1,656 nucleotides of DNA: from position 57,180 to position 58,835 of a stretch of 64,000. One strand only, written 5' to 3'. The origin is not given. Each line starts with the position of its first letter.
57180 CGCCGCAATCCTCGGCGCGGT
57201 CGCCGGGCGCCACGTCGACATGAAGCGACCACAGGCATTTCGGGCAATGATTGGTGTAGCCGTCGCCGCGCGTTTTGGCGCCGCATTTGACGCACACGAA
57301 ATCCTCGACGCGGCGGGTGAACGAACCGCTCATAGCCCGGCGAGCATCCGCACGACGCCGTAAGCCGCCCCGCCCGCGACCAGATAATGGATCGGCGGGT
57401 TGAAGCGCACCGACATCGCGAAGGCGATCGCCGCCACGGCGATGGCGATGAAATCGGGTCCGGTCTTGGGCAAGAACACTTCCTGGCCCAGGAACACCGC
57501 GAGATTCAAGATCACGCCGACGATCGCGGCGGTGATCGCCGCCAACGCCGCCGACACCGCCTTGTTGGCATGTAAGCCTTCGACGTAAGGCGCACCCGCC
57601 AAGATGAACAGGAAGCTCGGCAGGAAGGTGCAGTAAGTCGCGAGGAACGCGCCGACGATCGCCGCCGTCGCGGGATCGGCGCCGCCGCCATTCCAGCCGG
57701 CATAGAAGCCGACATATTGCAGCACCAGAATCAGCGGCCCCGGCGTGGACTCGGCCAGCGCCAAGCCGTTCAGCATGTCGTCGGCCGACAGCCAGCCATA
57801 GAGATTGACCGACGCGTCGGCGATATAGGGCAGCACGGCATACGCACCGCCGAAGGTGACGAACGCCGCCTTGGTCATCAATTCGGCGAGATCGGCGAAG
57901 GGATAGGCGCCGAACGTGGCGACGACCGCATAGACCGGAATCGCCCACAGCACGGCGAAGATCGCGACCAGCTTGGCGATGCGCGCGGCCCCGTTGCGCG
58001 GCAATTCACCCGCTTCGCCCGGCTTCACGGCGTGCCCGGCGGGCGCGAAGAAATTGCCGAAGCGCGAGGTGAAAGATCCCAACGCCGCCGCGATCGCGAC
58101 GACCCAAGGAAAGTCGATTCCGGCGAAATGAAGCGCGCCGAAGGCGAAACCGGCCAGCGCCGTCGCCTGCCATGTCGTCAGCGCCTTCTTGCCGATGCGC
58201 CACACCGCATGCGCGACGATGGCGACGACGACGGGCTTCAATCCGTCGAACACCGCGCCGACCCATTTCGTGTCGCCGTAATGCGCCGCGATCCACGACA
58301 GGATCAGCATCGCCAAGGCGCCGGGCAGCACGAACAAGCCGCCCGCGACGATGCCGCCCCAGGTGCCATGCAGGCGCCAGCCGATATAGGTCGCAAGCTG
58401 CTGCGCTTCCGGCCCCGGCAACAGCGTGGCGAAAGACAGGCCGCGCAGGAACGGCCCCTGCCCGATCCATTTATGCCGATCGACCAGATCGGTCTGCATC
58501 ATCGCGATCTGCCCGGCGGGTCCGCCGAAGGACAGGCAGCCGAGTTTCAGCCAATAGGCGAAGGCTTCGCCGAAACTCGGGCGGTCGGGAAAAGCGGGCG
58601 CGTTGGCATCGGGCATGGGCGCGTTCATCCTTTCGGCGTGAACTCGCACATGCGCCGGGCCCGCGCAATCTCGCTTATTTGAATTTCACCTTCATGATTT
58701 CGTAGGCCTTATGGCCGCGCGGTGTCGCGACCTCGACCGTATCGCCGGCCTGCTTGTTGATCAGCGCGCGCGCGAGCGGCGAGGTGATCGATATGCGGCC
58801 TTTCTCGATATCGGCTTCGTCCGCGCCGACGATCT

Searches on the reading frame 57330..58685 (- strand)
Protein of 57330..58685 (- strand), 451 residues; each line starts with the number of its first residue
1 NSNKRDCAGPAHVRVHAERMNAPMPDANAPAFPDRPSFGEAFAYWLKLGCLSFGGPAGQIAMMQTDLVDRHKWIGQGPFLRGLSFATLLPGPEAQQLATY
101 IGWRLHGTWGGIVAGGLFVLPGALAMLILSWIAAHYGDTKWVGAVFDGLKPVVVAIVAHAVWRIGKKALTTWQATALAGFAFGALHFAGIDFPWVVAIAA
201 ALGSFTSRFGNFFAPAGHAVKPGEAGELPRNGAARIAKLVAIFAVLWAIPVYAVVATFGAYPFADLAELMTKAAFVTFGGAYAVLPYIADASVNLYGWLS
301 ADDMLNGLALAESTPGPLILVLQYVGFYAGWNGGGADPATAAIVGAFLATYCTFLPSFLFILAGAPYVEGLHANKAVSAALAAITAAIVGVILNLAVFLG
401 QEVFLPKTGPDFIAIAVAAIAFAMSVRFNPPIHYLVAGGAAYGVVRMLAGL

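Call 57: search_protein_families(library=pfam, proteins=[window:57330-58685:-], max_evalue=0.00001)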
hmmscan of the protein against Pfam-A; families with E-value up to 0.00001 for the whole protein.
window:57330-58685:- (451 aa): 1 family
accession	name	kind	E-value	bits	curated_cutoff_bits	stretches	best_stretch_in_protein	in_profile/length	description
PF02417.20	Chromate_transp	-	3.8e-76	255.2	28.6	2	41-203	3-165/166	Chromate transporter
